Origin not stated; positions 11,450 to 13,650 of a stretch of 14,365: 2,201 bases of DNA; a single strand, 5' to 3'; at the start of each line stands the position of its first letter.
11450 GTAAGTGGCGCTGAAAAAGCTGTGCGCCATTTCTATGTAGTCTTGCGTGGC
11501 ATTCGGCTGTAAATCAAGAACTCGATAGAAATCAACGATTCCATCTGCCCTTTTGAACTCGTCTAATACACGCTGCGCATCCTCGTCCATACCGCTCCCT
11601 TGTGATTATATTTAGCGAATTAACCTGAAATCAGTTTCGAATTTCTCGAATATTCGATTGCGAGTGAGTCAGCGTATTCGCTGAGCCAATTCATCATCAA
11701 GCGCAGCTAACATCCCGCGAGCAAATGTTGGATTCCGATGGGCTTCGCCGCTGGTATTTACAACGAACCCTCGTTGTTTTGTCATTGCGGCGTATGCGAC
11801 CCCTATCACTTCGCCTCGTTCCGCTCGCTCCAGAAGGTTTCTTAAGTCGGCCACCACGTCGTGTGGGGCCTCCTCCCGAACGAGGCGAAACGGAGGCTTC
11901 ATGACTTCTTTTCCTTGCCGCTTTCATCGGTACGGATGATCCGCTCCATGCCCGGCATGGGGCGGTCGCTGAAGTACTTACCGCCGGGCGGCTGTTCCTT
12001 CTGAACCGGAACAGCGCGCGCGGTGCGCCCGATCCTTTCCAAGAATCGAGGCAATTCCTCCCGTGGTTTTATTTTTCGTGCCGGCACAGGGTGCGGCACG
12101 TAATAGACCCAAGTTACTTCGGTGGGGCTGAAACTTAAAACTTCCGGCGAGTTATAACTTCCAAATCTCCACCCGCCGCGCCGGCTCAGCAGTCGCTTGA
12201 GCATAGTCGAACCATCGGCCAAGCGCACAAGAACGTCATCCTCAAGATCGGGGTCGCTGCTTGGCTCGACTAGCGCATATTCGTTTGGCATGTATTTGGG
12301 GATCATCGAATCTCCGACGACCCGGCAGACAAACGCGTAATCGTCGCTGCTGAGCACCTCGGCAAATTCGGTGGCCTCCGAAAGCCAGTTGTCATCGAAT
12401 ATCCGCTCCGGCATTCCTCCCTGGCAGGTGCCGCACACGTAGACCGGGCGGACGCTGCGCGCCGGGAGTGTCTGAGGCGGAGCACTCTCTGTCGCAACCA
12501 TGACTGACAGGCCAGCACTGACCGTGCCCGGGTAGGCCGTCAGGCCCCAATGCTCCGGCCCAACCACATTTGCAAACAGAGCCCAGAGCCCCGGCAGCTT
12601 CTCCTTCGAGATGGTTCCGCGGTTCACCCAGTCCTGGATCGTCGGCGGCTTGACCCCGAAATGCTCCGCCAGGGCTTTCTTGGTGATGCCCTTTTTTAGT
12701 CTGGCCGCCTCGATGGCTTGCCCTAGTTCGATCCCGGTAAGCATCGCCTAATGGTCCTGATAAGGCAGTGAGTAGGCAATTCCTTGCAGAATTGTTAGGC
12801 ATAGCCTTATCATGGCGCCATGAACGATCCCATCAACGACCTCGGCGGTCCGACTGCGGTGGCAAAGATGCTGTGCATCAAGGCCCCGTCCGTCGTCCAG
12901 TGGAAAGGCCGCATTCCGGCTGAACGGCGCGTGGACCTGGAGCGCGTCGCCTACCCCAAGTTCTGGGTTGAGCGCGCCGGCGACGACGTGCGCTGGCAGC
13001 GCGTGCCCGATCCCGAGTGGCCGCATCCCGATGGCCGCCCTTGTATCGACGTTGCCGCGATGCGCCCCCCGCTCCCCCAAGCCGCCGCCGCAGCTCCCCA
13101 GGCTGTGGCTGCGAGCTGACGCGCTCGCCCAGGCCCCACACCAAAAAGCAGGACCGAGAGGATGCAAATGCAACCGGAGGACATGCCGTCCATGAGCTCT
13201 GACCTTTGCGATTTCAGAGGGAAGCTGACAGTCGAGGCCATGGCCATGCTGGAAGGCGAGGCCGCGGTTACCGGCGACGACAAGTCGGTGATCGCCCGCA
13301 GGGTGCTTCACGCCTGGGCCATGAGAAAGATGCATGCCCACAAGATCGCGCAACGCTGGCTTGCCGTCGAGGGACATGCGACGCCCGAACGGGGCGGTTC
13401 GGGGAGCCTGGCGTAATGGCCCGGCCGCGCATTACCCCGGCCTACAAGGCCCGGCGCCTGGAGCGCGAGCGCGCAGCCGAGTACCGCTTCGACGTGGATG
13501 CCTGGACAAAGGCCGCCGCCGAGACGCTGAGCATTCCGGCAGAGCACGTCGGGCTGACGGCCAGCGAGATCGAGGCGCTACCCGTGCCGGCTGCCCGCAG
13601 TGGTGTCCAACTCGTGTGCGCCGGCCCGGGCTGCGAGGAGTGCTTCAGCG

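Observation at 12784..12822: Cro-like gene may be translated from a leaderless mRNA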

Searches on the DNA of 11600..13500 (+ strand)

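Call 7: search_dna_similar(query=window:11600-13500:+, collection=phages, mode=distant)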
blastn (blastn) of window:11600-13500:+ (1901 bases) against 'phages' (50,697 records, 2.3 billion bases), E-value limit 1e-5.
Records with a match: 2; places in all: 2; records where one place covers at least 80% of the query: 0.
Best place of each record, by identity: 60-80% 2.
By first word of the organism name: Pseudomonas 2.
By host as written in the record: Pseudomonas aeruginosa strain 3-38 1; Pseudomonas aeruginosa PACL 1.
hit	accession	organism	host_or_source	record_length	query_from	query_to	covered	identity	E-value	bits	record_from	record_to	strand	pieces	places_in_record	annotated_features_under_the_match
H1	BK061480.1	Pseudomonas phage vB_PaeS-D14H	Pseudomonas aeruginosa strain 3-38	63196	996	1153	8%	69.1%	5e-8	66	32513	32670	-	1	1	CI repressor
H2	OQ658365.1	Pseudomonas phage sp.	Pseudomonas aeruginosa PACL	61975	1023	1153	7%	70.9%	6e-7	64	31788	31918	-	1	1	putative repressor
